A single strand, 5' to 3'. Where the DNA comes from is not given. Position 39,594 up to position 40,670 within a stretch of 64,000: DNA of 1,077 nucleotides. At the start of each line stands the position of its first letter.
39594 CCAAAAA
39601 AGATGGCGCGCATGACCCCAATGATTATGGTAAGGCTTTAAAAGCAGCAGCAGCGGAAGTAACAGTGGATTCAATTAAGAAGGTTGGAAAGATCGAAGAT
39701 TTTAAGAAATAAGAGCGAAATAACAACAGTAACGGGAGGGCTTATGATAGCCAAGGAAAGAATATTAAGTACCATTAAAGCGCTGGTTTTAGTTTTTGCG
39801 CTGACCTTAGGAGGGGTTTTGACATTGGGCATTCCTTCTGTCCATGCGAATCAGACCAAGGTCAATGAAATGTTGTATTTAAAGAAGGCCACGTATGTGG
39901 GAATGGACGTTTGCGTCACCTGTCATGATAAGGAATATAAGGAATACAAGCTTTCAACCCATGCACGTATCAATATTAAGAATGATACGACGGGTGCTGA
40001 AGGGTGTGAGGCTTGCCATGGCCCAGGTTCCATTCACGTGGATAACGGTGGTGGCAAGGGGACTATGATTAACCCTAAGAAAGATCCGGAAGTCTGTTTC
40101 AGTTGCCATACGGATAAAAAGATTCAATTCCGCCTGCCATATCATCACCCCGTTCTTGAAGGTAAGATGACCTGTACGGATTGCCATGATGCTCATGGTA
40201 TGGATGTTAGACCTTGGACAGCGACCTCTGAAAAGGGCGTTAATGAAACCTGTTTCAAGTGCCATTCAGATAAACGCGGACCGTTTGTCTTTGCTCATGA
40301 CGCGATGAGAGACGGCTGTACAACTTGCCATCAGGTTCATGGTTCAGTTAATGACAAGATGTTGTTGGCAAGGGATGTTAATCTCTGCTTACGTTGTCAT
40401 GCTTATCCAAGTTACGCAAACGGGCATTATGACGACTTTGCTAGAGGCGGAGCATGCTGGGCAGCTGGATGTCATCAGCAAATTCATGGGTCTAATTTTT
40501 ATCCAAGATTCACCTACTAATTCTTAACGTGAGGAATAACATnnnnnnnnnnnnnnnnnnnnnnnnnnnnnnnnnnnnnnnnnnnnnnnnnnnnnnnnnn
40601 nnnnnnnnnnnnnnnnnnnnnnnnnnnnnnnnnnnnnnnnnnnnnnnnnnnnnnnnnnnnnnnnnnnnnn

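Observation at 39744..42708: Two-component MtrA/MtrB-like conduit with an octahaem cytochrome carrying a c3-type CX4CH site and no surface decahaem partner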

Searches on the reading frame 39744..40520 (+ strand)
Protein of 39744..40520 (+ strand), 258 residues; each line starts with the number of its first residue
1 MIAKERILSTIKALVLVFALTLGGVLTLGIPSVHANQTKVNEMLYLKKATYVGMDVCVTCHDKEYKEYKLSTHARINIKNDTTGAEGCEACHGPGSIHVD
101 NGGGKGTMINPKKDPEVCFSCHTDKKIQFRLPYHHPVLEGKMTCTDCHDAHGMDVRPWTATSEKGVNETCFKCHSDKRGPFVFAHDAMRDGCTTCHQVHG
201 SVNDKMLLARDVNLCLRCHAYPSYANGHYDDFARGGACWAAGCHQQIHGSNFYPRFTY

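Call 4: search_protein_families(library=pfam, proteins=[window:39744-40520:+], max_evalue=0.01)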
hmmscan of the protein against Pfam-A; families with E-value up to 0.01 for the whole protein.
window:39744-40520:+ (258 aa): 5 families
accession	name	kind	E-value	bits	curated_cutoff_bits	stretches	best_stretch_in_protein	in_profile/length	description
PF09699.15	Paired_CXXCH_1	-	6.8e-25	86.9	20.6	3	185-220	1-37/41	Doubled CXXCH motif (Paired_CXXCH_1)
PF14522.11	Cytochrome_C7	-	1.7e-08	34.6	24.8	2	139-197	10-67/67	Cytochrome c7 and related cytochrome c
PF22678.1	Cytochrom_c_NrfB-like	-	1.9e-08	35.1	27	2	88-153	1-70/89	Cytochrome c-type protein NrfB-like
PF22113.1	Mtrc-MtrF_II-IV_dom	-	6e-08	32.8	30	1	46-97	112-169/176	Outer membrane cytochrome MtrC/MtrF-like, domains II/IV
PF14537.11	Cytochrom_c3_2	-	1.9e-07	31.9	25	0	48-122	20-78/79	Cytochrome c3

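Call 5: search_protein_families(library=ncbifam, proteins=[window:39744-40520:+], max_evalue=0.01)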
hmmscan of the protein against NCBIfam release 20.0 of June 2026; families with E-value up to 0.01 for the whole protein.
window:39744-40520:+ (258 aa): 10 families
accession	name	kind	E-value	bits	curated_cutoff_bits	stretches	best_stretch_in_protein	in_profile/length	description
NF041028.1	decahem_GSU2203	exception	9e-53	179.5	325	2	112-221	145-254/317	GSU2203 family decaheme c-type cytochrome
TIGR03508.1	decahem_SO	subfamily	7.5e-51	173.1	192.2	2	110-251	112-255/258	DmsE family decaheme c-type cytochrome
TIGR01905.1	paired_CXXCH_1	subfamily_domain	3.4e-17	62.1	25.2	2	185-220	1-37/41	doubled CXXCH domain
NF008659.0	PRK11659.1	equivalog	1.3e-12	47.8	184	2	48-178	40-171/188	cytochrome c nitrite reductase pentaheme subunit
NF041198.1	UshA_like_PCGU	equivalog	1.3e-09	37.3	275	2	87-125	474-511/519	UshA-like (seleno)protein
TIGR03146.1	cyt_nit_nrfB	equivalog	2.1e-08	34.6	166.6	2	165-220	82-142/145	cytochrome c nitrite reductase pentaheme subunit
NF049875.1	NetB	exception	3.6e-07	30.2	380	1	51-177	69-198/211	Nrf-like electron transfer protein NetB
TIGR03153.1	cytochr_NrfH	equivalog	5.5e-07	29.7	134.2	1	112-219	25-133/138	cytochrome c nitrite reductase small subunit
NF047727.1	4hemeCytCCctA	equivalog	2.4e-05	24.4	180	1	83-178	35-108/109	tetraheme c-type cytochrome CctA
NF040886.1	cyt_C_like_Sec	equivalog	0.0052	15.4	250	1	54-122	45-111/423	multiheme c-type cytochrome (seleno)protein ExtKL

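Call 6: search_solved_structures(query=window:39744-40520:+, max_evalue=1, show_alignments=2)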
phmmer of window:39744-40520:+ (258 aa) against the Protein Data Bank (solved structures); distinct sequences matched with E-value up to 1: 6.
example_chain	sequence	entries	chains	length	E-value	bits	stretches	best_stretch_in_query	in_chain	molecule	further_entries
6r2q_A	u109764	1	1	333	3.9e-37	131.3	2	107-252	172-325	Cystathionine beta-synthase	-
2ozy_A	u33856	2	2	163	3.7e-06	29.7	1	56-179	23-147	Cytochrome c-type protein nrfB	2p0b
6i5b_A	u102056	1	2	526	0.004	19.8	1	87-124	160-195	Uncharacterized protein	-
28pb_A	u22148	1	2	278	0.0076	18.8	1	55-178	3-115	Cytochrome c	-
6qvm_A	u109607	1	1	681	0.025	17.2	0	85-178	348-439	Multiheme cytochrome cf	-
6tda_L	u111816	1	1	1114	0.58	12.7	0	192-233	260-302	Chromatin structure-remodeling complex protein RSC8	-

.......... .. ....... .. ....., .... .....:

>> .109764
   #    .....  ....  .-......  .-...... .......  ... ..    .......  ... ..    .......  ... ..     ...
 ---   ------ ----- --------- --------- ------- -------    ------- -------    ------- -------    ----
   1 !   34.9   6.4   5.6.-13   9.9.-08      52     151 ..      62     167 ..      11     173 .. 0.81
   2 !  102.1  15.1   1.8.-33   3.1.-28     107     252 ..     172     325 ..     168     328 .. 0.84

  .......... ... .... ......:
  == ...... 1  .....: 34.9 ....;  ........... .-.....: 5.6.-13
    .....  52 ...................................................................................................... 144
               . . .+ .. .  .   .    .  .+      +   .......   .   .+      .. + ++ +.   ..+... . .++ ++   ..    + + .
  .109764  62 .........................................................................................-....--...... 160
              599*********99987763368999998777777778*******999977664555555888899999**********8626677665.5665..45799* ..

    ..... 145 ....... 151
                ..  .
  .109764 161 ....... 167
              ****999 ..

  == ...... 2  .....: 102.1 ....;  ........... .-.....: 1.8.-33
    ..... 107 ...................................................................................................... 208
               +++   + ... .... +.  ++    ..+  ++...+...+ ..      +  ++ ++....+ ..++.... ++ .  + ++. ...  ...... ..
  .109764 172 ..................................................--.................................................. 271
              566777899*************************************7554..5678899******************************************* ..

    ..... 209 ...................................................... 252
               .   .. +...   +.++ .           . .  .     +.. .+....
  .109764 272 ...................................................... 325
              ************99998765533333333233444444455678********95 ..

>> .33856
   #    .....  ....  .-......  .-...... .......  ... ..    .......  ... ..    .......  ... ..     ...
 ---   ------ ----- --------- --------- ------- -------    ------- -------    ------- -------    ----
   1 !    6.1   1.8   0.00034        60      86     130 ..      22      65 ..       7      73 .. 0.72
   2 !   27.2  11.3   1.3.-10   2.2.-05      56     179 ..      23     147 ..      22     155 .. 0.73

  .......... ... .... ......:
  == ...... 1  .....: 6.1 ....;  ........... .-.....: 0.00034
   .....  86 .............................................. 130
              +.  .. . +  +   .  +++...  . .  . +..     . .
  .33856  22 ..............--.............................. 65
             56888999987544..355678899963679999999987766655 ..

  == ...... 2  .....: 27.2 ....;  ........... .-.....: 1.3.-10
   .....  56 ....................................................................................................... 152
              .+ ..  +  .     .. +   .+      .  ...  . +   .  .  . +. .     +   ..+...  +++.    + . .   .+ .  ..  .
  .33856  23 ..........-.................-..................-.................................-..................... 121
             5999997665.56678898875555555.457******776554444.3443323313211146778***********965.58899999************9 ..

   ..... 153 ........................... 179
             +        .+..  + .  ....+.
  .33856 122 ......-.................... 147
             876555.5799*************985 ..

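Call 18: find_homologous_proteins(query=window:39744-40520:+, max_evalue=1e-10)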
Query window:39744-40520:+ (258 aa): 3957 proteins with E <= 1e-10 among 4172 candidates; the best 120 are listed.
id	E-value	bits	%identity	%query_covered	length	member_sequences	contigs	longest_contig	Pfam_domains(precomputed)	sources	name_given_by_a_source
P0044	6.6e-145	500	100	79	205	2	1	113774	PF09699.16,PF14537.12,PF22678.2,PF14522.12,PF22113.2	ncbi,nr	ncbi:MAG: hypothetical protein HQL15_00260 [Candidatus Omnitrophica bacterium]|nr:hypothetical prote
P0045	2.2e-129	449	74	96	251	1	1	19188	PF09699.16,PF14537.12,PF22678.2,PF14522.12,PF22113.2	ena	-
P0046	3.6e-129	448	72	100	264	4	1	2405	PF09699.16,PF14537.12,PF22678.2,PF14522.12,PF22113.2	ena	-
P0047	1.3e-128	446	70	99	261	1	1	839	PF09699.16,PF14537.12,PF22678.2,PF14522.12,PF22113.2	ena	-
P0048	2.8e-126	438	72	98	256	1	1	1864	PF09699.16,PF14537.12,PF22678.2,PF14522.12,PF22113.2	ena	-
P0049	3.6e-126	438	70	99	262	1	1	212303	PF09699.16,PF14537.12,PF22678.2,PF14522.12,PF22113.2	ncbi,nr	ncbi:MAG: hypothetical protein HQL14_00545 [Candidatus Omnitrophica bacterium]|nr:hypothetical prote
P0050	1.0e-125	437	70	100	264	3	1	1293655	PF09699.16,PF14537.12,PF22678.2,PF14522.12,PF22113.2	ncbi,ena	-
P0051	1.7e-123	429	69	97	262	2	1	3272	PF09699.16,PF14537.12,PF22678.2,PF14522.12,PF22113.2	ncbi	-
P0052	9.7e-123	427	71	98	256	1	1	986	PF09699.16,PF14537.12,PF22678.2,PF14522.12,PF22113.2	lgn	-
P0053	1.6e-122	426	67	99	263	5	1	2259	PF09699.16,PF14537.12,PF22678.2,PF14522.12,PF22113.2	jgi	-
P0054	3.0e-122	425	70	98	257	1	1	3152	PF09699.16,PF14537.12,PF22678.2,PF14522.12,PF22113.2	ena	-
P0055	4.1e-122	425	70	98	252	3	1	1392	PF09699.16,PF14522.12,PF22113.2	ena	-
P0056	7.1e-121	421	68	99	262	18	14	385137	PF09699.16,PF14537.12,PF22678.2,PF14522.12,PF22113.2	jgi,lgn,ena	-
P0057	2.4e-120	419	70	96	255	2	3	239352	PF09699.16,PF14537.12,PF22678.2,PF14522.12,PF22113.2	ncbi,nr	ncbi:MAG: hypothetical protein KGI24_01000 [Candidatus Omnitrophica bacterium]|nr:hypothetical prote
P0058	2.5e-120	419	67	100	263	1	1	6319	PF09699.16,PF14537.12,PF22678.2,PF14522.12,PF22113.2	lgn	-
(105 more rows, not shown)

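Call 66: search_dna_similar(query=window:39744-40520:+, collection=plasmids, mode=protein, max_evalue=1e-8, max_rows=25)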
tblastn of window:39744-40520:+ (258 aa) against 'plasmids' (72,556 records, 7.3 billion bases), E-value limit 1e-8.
Records with a match: 1; places in all: 1; records where one place covers at least 80% of the query: 1.
Best place of each record, by identity: <60% 1.
By first word of the organism name: Photobacterium 1.
By predicted mobility (MOB-suite, as given by PLSDB): non-mobilizable 1.
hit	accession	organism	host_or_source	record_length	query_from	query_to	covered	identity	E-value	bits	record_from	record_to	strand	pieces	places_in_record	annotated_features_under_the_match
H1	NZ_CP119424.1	Photobacterium sp. DA100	-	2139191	9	255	96%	29.4%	4e-28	119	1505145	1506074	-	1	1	none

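Call 67: get_annotated_region(hit=H1, flank=8000)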
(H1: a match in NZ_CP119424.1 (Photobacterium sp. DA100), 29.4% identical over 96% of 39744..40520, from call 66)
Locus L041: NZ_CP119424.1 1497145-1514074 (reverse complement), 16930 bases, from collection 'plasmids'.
description: Photobacterium sp. DA100 plasmid pDA100, complete sequence
organism: Photobacterium sp. DA100 (NCBI taxid 3027472)
taxonomy: Bacteria; Pseudomonadota; Gammaproteobacteria; Vibrionales; Vibrionaceae; Photobacterium; Photobacterium sp. DA100
host: -; source: -; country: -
typing (MOB-suite, as given by PLSDB): non-mobilizable
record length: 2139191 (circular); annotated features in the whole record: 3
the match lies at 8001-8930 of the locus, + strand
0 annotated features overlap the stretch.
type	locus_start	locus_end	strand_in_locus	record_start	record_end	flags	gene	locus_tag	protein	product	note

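Call 70: predict_structure(alignment_id=A3)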
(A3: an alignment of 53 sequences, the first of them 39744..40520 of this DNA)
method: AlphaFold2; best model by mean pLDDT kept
length: 258 residues; sequences in the alignment: 53
mean_pLDDT: 56.5   pTM: 0.44
mean pLDDT of the five models: 56.5, 51.0, 50.8, 49.8, 49.6
residues with pLDDT >= 90: 16; 70-90: 45; 50-70: 83; < 50: 114
segments of 3 or more residues with pLDDT < 50: 32-36, 43-45, 124-130, 154-166, 176-258
pLDDT, mean of each block of 10 residues (from residue 1): 90 95 76 48 56 82 79 63 71 71 58 65 48 58 62 48 49 47 39 40 41 37 38 39 33 30
secondary structure, 60 per line:
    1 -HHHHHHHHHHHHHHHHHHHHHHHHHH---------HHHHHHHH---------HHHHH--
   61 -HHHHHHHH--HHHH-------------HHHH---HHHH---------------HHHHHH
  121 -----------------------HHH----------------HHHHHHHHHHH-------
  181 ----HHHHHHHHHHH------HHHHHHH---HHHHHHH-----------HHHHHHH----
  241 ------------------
elements in order: H2-27 H37-44 H54-58 H62-69 H72-75 H89-92 H96-99 H115-120 H163-173 H185-195 H202-208 H212-218 H230-236

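Call 71: find_homologous_proteins(query=L041:8962-10932:+, max_evalue=0.00001)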
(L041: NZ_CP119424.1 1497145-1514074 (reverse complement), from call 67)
Query L041:8962-10932:+ (656 aa): 69 proteins with E <= 0.00001 among 8000 candidates.
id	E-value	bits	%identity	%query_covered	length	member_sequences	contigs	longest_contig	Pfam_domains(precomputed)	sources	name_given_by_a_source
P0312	0.0e+0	1451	95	100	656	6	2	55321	PF11854.15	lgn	-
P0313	0.0e+0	1011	64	100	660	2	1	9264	PF11854.15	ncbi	-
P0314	4.7e-263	893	57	100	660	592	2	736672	PF11854.15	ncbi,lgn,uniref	ncbi:MtrB/PioB family decaheme-associated outer membrane protein [Vibrio vulnificus]|uniref:MtrB/Pio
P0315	1.4e-254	865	56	100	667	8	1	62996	PF11854.15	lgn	-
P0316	1.8e-252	858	56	100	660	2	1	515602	PF11854.15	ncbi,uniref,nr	ncbi:MtrB/PioB family decaheme-associated outer membrane protein [Vibrio sp. CAU 1672]|uniref:MtrB/P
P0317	3.2e-248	844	56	100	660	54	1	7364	PF11854.15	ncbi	-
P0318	1.2e-244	833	55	100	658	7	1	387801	PF11854.15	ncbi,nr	ncbi:MtrB/PioB family decaheme-associated outer membrane protein [Vibrio alginolyticus]|nr:MtrB/PioB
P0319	3.4e-243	828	54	100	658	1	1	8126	PF11854.15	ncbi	-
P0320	1.6e-242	826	55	100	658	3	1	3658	PF11854.15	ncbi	-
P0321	7.6e-242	823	54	100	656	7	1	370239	PF11854.15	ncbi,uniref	ncbi:MtrB/PioB family decaheme-associated outer membrane protein [Vibrio mediterranei]|uniref:MtrB/P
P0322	1.4e-241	822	55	100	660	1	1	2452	PF11854.15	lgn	-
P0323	5.4e-241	820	54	100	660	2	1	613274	PF11854.15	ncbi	ncbi:MtrB/PioB family decaheme-associated outer membrane protein [Vibrio sp. FJH11]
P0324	3.1e-240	818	53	100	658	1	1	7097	PF11854.15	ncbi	-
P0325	1.2e-239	816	54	100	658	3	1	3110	PF11854.15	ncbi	-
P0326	7.9e-235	800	52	100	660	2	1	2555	PF11854.15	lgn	-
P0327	1.1e-234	800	53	100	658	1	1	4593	PF11854.15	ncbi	-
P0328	4.1e-233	794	51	100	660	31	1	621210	PF11854.15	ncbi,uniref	ncbi:MtrB/PioB family decaheme-associated outer membrane protein [Vibrio diabolicus]|uniref:MtrB/Pio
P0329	5.4e-233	794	51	100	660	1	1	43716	PF11854.15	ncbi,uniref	ncbi:MtrB/PioB family decaheme-associated outer membrane protein [Vibrio alfacsensis]|uniref:MtrB/Pi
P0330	3.5e-232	791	51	100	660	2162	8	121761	PF11854.15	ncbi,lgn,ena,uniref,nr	ncbi:MtrB/PioB family decaheme-associated outer membrane protein [Vibrio parahaemolyticus]|uniref:Mt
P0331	6.2e-232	790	52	100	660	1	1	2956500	PF11854.15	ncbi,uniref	ncbi:MtrB/PioB family decaheme-associated outer membrane protein [Vibrio mytili]|uniref:MtrB/PioB fa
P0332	1.7e-230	786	49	100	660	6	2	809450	PF11854.15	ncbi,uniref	ncbi:MtrB/PioB family decaheme-associated outer membrane protein [Vibrio alfacsensis]|uniref:MtrB/Pi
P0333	1.2e-229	783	50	100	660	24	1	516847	PF11854.15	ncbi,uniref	ncbi:MtrB/PioB family decaheme-associated outer membrane protein [Vibrio sp. WZ-1]|uniref:MtrB/PioB 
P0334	4.0e-226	771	51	100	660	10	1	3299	PF11854.15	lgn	-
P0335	3.9e-221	755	51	100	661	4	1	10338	PF11854.15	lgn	-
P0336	1.2e-203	697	55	84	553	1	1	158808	PF11854.15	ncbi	-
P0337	3.0e-202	692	48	100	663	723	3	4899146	PF11854.15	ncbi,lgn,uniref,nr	ncbi:MtrB/PioB family decaheme-associated outer membrane protein [Aeromonas hydrophila]|uniref:MtrB/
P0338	4.2e-190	652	45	99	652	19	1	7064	PF11854.15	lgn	-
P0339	7.9e-188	645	46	100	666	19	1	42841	PF11854.15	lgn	-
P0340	2.5e-145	504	54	59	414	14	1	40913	PF11854.15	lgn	-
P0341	1.2e-48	185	26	100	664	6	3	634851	PF11854.15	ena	-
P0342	2.6e-48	184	25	100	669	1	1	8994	PF11854.15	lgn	-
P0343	6.7e-48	182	27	98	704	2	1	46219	PF11854.15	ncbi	-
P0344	4.4e-47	180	26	100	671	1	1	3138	PF11854.15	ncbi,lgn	-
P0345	5.4e-44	169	24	100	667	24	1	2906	PF11854.15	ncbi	ncbi:MAG: MtrB/PioB family decaheme-associated outer membrane protein [Shewanella sp.]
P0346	8.8e-44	169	25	100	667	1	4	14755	PF11854.15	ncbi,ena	-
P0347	2.1e-43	167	25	100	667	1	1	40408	PF11854.15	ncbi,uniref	ncbi:MtrB/PioB family decaheme-associated outer membrane protein [Shewanella seohaensis]|uniref:MtrB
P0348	2.2e-43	167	26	100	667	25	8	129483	PF11854.15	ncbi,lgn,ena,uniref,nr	ncbi:MAG: hypothetical protein DI594_08385 [Shewanella oneidensis]|uniref:MtrB/PioB family decaheme-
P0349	2.5e-43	167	25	100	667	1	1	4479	PF11854.15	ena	-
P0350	6.4e-43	166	25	100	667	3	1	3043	PF11854.15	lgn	-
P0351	7.6e-43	166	25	100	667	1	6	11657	PF11854.15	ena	-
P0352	7.9e-43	166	24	100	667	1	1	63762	PF11854.15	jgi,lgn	jgi:MtrB/PioB family decaheme-associated outer membrane protein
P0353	2.1e-42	164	25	100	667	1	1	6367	PF11854.15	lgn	-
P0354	3.1e-42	164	25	100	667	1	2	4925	PF11854.15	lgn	-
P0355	3.0e-40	157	27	74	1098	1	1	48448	PF14052.13,PF13505.13,PF11854.15,PF10082.16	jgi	-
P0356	3.6e-40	157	24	100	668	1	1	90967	PF11854.15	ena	-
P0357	1.8e-39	155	24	100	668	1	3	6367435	PF11854.15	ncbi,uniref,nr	ncbi:MtrB/PioB family decaheme-associated outer membrane protein [Shewanella sp. D64]|uniref:MtrB/Pi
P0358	3.8e-39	153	27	84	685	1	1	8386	PF11854.15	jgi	-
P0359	1.5e-38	151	24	100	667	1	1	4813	PF11854.15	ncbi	ncbi:MAG: MtrB/PioB family decaheme-associated outer membrane protein [Shewanella oncorhynchi]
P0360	1.6e-38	151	23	100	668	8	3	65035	PF11854.15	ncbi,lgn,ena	-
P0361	2.9e-38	151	27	72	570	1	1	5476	PF11854.15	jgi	-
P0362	1.7e-34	138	26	95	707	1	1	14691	PF11854.15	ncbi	-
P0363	2.3e-34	138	25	89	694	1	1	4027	PF11854.15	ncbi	ncbi:MAG: MtrB/PioB family decaheme-associated outer membrane protein [Gammaproteobacteria bacterium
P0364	6.8e-34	136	25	85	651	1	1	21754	PF11854.15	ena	-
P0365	6.3e-31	126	25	93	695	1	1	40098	PF11854.15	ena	-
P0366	1.7e-28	118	23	91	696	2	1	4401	PF13505.13,PF11854.15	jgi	jgi:MtrB/PioB family decaheme-associated outer membrane protein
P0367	1.3e-24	105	25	96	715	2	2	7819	PF11854.15,PF00593.31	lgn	-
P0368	3.7e-24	104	27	90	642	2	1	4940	PF11854.15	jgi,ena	-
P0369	5.2e-24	103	25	92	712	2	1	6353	PF11854.15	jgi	-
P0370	1.1e-22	99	25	96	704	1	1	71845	PF11854.15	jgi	-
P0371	1.8e-22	98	25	96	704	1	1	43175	PF11854.15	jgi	-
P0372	6.7e-22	96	24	95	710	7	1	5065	PF11854.15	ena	-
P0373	1.4e-20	92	25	92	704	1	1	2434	PF11854.15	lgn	-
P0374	2.0e-20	92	23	95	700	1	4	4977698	PF11854.15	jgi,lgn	-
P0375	3.1e-18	84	23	90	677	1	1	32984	PF10677.16,PF11854.15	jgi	jgi:MtrB/PioB family decaheme-associated outer membrane protein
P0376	6.4e-11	60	22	82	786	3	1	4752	PF11854.15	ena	-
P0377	5.4e-10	57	22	88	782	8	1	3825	PF11854.15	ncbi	-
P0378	5.7e-9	54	22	93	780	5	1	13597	PF11854.15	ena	-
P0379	7.3e-7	47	28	22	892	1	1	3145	PF11854.15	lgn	-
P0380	4.6e-6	44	22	65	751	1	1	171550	PF13505.13,PF11854.15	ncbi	-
